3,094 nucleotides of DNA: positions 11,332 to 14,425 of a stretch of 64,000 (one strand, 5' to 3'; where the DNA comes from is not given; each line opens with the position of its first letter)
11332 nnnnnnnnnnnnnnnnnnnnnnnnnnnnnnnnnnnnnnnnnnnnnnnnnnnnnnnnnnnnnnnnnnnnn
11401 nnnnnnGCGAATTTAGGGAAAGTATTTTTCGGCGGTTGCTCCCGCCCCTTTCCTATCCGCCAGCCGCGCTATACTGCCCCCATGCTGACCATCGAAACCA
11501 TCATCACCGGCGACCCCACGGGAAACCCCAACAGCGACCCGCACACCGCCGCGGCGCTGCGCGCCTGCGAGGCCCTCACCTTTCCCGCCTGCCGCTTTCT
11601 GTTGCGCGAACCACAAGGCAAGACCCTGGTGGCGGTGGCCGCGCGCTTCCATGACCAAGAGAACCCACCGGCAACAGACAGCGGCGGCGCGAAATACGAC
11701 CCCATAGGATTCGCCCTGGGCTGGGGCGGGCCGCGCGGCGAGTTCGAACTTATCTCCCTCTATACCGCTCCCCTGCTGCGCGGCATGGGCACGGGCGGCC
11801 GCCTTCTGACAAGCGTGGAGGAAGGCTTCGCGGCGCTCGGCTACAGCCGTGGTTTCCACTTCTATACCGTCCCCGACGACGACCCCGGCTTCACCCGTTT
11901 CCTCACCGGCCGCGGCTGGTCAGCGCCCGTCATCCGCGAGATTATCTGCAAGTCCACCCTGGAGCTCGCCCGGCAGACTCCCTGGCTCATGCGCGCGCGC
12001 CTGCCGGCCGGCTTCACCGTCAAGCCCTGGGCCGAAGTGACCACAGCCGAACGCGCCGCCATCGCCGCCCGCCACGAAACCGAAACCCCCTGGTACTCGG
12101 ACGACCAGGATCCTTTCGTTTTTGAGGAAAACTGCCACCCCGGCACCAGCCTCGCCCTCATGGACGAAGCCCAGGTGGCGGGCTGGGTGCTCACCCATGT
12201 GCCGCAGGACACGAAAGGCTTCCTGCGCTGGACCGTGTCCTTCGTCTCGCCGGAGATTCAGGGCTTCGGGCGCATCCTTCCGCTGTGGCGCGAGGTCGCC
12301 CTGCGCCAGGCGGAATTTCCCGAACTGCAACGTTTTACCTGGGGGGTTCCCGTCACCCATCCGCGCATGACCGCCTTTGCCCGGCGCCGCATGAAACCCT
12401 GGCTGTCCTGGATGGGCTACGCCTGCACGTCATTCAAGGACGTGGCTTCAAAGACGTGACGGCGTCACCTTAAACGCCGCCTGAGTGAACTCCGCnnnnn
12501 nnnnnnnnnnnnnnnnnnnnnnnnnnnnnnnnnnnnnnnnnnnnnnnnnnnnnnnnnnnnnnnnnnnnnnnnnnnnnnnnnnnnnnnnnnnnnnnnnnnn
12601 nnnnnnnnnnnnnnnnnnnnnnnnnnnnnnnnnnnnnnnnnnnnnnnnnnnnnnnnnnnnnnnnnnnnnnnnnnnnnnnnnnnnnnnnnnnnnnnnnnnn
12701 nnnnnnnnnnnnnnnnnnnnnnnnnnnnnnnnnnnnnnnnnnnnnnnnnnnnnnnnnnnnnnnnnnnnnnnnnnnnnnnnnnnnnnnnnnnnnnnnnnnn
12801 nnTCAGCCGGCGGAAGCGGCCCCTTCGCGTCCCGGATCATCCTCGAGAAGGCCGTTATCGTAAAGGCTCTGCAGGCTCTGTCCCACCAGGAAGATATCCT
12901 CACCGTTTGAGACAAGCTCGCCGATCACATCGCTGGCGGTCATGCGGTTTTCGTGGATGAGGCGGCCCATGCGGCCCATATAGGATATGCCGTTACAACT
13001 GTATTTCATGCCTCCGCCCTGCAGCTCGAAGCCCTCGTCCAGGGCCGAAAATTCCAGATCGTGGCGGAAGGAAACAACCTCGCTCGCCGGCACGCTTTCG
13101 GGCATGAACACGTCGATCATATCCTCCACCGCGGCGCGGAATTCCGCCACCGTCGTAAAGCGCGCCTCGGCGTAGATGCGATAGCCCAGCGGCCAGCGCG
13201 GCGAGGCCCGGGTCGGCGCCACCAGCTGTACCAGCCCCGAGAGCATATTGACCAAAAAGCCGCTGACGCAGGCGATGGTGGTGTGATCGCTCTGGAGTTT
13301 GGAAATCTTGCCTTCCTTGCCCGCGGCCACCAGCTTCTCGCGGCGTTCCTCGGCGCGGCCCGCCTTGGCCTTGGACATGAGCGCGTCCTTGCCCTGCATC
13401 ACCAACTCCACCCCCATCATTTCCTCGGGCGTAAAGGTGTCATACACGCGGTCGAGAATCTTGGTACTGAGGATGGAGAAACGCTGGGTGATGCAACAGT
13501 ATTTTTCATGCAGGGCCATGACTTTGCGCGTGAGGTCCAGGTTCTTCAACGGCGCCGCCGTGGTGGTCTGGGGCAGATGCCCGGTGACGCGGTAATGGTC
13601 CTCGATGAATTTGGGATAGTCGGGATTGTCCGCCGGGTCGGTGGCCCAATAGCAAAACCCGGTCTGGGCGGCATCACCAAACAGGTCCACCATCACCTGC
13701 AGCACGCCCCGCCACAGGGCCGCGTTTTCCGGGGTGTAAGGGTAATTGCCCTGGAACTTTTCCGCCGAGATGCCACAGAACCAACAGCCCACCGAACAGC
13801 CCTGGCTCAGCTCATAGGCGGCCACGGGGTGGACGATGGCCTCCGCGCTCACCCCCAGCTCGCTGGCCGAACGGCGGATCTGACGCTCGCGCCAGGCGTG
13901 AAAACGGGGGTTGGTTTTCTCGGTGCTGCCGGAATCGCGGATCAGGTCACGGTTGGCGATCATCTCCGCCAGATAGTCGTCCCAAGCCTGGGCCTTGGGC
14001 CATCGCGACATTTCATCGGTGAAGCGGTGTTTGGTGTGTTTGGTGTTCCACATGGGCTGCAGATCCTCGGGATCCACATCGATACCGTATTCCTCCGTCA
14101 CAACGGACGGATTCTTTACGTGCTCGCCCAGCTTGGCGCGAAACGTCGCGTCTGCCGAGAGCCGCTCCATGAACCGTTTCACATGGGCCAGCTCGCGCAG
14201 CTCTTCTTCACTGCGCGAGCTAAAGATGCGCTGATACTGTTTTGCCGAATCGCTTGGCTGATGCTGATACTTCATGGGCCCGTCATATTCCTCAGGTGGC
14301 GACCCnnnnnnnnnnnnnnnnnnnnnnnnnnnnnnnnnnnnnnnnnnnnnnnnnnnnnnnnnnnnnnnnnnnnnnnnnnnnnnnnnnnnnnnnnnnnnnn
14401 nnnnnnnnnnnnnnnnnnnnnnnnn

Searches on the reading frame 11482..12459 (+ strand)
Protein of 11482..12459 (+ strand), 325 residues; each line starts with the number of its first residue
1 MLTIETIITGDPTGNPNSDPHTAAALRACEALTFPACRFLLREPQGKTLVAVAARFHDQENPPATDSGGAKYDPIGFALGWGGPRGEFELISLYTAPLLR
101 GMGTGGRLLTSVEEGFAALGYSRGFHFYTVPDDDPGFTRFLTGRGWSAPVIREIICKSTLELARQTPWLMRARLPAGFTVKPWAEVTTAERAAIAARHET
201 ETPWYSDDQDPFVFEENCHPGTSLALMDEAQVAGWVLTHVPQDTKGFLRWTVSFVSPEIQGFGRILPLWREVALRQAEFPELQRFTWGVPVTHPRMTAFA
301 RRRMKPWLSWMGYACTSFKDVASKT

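Call 6: search_protein_families(library=pfam, proteins=[window:11482-12459:+], max_evalue=0.001)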
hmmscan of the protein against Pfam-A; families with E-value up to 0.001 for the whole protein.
window:11482-12459:+ (325 aa): 1 family
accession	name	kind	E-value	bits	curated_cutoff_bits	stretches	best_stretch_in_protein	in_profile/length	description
PF00583.31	Acetyltransf_1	-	1.1e-08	35.8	20.7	1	62-130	31-101/116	Acetyltransferase (GNAT) family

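Call 9: search_protein_families(library=ncbifam, proteins=[window:11482-12459:+], max_evalue=0.001)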
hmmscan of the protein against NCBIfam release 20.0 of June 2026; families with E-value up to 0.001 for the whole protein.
window:11482-12459:+ (325 aa): 0 families

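Call 19: search_solved_structures(query=window:11482-12459:+, max_evalue=0.1)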
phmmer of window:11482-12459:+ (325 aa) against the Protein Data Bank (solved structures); distinct sequences matched with E-value up to 0.1: 1.
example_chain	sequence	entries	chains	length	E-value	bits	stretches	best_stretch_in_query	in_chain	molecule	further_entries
3fyn_A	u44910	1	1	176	0.016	17.5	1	65-136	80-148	Integron gene cassette protein HFX_CASS3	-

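Call 34: find_homologous_proteins(query=window:11482-12459:+, max_evalue=0.001)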
Query window:11482-12459:+ (325 aa): 13 proteins with E <= 0.001 among 8000 candidates.
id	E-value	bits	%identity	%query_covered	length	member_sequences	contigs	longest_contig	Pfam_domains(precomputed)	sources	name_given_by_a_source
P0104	2.8e-195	666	89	100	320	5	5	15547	PF00583.32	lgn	-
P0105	7.7e-193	658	86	100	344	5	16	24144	PF00583.32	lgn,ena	-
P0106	2.0e-168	578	77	99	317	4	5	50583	PF00583.32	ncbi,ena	-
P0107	5.6e-155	534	74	99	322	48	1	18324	PF00583.32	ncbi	-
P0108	1.3e-89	319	50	90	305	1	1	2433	PF13508.14,PF00583.32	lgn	-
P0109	6.9e-83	297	51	90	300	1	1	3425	PF13673.14,PF13508.14,PF00583.32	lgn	-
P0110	2.1e-80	288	49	89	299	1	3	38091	PF13673.14,PF13508.14,PF00583.32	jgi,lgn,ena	-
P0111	7.3e-77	277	67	62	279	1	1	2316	-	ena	-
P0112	1.7e-76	276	48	93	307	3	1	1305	PF13673.14,PF13508.14,PF00583.32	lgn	-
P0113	1.9e-73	266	46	90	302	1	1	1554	PF00583.32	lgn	-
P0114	1.7e-65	239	45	89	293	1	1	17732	PF13508.14,PF00583.32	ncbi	-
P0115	9.3e-63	230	45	90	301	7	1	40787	PF13673.14,PF13508.14,PF00583.32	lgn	-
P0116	8.1e-31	125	36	84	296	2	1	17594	PF13508.14,PF00583.32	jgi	jgi:GNAT superfamily N-acetyltransferase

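Call 52: search_solved_structures(query=A4, max_evalue=1)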
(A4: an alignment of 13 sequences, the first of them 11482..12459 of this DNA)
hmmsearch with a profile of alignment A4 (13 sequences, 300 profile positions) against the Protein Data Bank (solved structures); distinct sequences matched with E-value up to 1: 55.
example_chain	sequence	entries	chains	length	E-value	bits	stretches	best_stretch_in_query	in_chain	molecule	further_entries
2q0y_A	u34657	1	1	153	0.00037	22.8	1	62-102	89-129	GCN5-related N-acetyltransferase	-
9mgt_A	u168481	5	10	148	0.0013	21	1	64-120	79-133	Aminoglycoside N-acetyltransferase AAC(3)-XI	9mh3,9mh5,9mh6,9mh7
4jxq_A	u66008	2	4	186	0.0017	20.6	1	37-99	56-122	Acetyltransferase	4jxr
3lod_A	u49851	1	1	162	0.0019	20.4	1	14-95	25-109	Putative acyl-CoA N-acyltransferase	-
4mbu_A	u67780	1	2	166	0.0032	19.7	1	32-101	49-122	Similar to N-acetyltransferase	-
8osp_A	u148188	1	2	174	0.0078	18.4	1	46-128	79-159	N-acetyltransferase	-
1n71_A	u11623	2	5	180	0.011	18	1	27-93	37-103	aac(6')-Ii | Aminoglycoside 6'-acetyltransferase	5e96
1b87_A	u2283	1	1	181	0.011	18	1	27-93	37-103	PROTEIN (AMINOGLYCOSIDE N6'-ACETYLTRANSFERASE TYPE 1)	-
2a4n_A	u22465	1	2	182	0.011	18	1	27-93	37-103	aac(6')-Ii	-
7bxz_A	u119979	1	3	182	0.011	18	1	27-93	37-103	Aminoglycoside 6'-N-acetyltransferase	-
3gy9_A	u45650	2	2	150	0.011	17.9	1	28-87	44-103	GCN5-related N-acetyltransferase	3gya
5dwm_A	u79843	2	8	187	0.016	17.4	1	32-120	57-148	Phosphinothricin N-acetyltransferase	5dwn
1yvo_A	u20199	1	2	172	0.023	16.9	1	37-101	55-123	conserved hypothetical protein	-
2bl1_A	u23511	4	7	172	0.023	16.9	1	37-101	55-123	PUTATIVE PHOSPHINOTHRICIN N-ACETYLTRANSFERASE PA4866 | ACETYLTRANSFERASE PA4866 FROM P. AERUGINOSA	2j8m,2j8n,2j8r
2ae6_A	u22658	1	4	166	0.025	16.8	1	32-121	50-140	acetyltransferase, GNAT family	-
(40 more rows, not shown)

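Call 54: predict_structure(alignment_id=A4)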
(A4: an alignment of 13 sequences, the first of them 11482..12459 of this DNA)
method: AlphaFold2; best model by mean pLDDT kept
length: 325 residues; sequences in the alignment: 13
mean_pLDDT: 88.3   pTM: 0.78
mean pLDDT of the five models: 88.3, 87.8, 87.7, 86.4, 86.3
residues with pLDDT >= 90: 211; 70-90: 81; 50-70: 22; < 50: 11
segments of 3 or more residues with pLDDT < 50: 64-69
pLDDT, mean of each block of 10 residues (from residue 1): 83 54 83 88 89 80 48 86 94 88 93 95 95 92 96 95 93 90 97 94 86 95 95 96 89 88 85 96 94 88 92 96 69
secondary structure, 60 per line:
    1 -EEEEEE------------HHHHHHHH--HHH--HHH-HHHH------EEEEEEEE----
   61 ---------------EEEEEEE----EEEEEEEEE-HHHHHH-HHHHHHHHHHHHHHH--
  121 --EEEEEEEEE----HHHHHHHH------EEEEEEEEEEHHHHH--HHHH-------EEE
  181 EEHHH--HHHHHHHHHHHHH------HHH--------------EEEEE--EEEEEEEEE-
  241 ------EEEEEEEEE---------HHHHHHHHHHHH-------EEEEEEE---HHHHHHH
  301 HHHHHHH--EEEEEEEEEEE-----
elements in order: E2-7 H20-27 H39-42 E49-56 E76-82 E87-95 H97-102 H104-118 E123-131 H136-143 E150-159 H160-164 H167-170 E178-182 H188-200 E224-228 E231-239 E247-255 H265-276 E284-290 H294-307 E310-320

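Call 59: fold_search(model_id=the predicted structure, library=pdb)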
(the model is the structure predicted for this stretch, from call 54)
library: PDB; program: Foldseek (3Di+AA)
matches with E <= 10: 1225; with E <= 0.001: 383
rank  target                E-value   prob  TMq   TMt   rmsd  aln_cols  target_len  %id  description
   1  2wpw_B                4.4e-13  1.00  0.53  0.52   8.1       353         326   13  Tandem GNAT protein from the clavulanic acid biosynthesis pathway (without AcCoA) (released 2009-12-29)
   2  7q3a_A                4.7e-13  1.00  0.45  0.43   8.7       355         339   14  Crystal structure of MAB_4324 a tandem repeat GNAT from Mycobacterium abscessus (released 2022-05-04)
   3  2wpw_A                1.3e-12  1.00  0.52  0.51   8.3       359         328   14  Tandem GNAT protein from the clavulanic acid biosynthesis pathway (without AcCoA) (released 2009-12-29)
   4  3tt2                  1.7e-12  1.00  0.51  0.53   8.2       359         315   17  Crystal Structure of GCN5-related N-Acetyltransferase from Sphaerobacter thermophilus (released 2011-10-05)
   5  2wpw_C                3.3e-12  1.00  0.51  0.51   8.8       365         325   12  Tandem GNAT protein from the clavulanic acid biosynthesis pathway (without AcCoA) (released 2009-12-29)
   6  7q3a_B                5.3e-12  1.00  0.44  0.43   8.8       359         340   13  Crystal structure of MAB_4324 a tandem repeat GNAT from Mycobacterium abscessus (released 2022-05-04)
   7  2wpx_A                7.2e-12  1.00  0.53  0.52   7.8       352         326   15  Tandem GNAT protein from the clavulanic acid biosynthesis pathway (with AcCoA) (released 2009-12-29)
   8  5kf1_A                8.7e-12  1.00  0.50  0.51   7.0       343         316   12  X-ray structure of a glucosamine N-Acetyltransferase from Clostridium acetobutylicum, apo form, pH 5 (released 2016-07-06)
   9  5kf1_B                1.3e-11  1.00  0.49  0.51   7.0       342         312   12  X-ray structure of a glucosamine N-Acetyltransferase from Clostridium acetobutylicum, apo form, pH 5 (released 2016-07-06)
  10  5kgh_B                2.4e-11  1.00  0.51  0.52   6.9       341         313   11  X-ray structure of a glucosamine N-Acetyltransferase from Clostridium acetobutylicum, mutant Y297F (released 2016-07-06)
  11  6wqc                  4.8e-11  1.00  0.52  0.57   6.5       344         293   14  Crystal structure of VipF from Legionella hackeliae in complex with CoA (released 2021-11-10)
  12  5kf2                  5.1e-11  1.00  0.50  0.50   7.3       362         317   12  X-ray structure of a glucosamine N-Acetyltransferase from Clostridium acetobutylicum, apo form, pH 8 (released 2016-07-06)
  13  6wqb                  6.1e-11  1.00  0.55  0.60   6.5       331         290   14  Crystal structure of VipF from Legionella hackeliae in complex with acetyl-CoA (released 2021-11-10)
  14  5kgh_A                6.9e-11  1.00  0.50  0.51   7.0       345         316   12  X-ray structure of a glucosamine N-Acetyltransferase from Clostridium acetobutylicum, mutant Y297F (released 2016-07-06)
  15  5kga_A                1.1e-10  1.00  0.51  0.52   7.0       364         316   12  X-ray structure of a glucosamine N-Acetyltransferase from Clostridium acetobutylicum, mutant D287N, in complex with N- (released 2016-07-06)
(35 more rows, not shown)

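Call 65: find_homologous_proteins(query=A6, max_evalue=0.001)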
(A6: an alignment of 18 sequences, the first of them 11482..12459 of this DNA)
Query A6 (18 sequences) (325 aa, profile of the alignment): 13 proteins with E <= 0.001 among 8000 candidates.
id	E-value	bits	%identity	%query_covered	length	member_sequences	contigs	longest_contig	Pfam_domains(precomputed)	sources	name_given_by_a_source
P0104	1.5e-124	433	89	100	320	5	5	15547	PF00583.32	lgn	-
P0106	1.9e-123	429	77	99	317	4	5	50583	PF00583.32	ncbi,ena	-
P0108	1.6e-121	423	50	90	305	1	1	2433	PF13508.14,PF00583.32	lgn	-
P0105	3.5e-121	422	86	100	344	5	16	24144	PF00583.32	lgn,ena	-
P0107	2.5e-120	419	74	99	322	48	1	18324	PF00583.32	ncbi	-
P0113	8.8e-118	411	46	90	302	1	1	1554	PF00583.32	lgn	-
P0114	1.2e-109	384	45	89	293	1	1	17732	PF13508.14,PF00583.32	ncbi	-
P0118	2.0e-101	357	44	95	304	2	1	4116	PF13508.14,PF00583.32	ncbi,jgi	-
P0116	1.0e-89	319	36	84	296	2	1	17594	PF13508.14,PF00583.32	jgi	jgi:GNAT superfamily N-acetyltransferase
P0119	3.1e-89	317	26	62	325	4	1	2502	-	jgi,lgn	-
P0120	8.5e-81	289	27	58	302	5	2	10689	-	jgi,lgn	jgi:hypothetical protein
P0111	7.4e-55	204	67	62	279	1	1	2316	-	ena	-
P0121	2.3e-31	127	58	54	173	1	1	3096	-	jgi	-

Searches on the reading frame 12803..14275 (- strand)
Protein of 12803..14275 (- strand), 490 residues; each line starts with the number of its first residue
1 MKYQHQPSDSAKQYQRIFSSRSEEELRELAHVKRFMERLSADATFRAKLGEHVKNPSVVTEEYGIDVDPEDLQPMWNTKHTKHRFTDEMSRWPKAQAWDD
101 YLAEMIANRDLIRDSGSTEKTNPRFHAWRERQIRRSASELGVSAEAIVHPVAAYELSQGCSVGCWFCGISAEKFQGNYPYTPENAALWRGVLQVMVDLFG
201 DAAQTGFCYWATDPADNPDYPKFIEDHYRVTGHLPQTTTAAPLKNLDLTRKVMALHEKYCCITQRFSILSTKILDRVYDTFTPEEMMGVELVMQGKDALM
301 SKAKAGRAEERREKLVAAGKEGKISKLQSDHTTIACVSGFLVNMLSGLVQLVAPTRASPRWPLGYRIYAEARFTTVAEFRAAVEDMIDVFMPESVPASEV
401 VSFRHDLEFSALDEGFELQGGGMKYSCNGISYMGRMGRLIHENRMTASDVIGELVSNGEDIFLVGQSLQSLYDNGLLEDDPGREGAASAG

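Call 4: search_protein_families(library=ncbifam, proteins=[window:12803-14275:-], max_evalue=0.01)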
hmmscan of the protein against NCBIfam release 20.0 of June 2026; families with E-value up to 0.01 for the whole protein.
window:12803-14275:- (490 aa): 1 family
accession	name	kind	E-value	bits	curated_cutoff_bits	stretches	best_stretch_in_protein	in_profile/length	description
TIGR04517.1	rSAM_PoyD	subfamily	4.4e-159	530.2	325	1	29-478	1-446/446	radical SAM family RiPP maturation amino acid epimerase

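Call 5: search_protein_families(library=pfam, proteins=[window:12803-14275:-], max_evalue=0.01)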
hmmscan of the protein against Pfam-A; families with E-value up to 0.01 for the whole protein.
window:12803-14275:- (490 aa): 0 families

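Call 51: search_solved_structures(query=window:12803-14275:-, max_evalue=0.01)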
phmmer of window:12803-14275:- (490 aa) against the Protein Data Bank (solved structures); distinct sequences matched with E-value up to 0.01: 0.
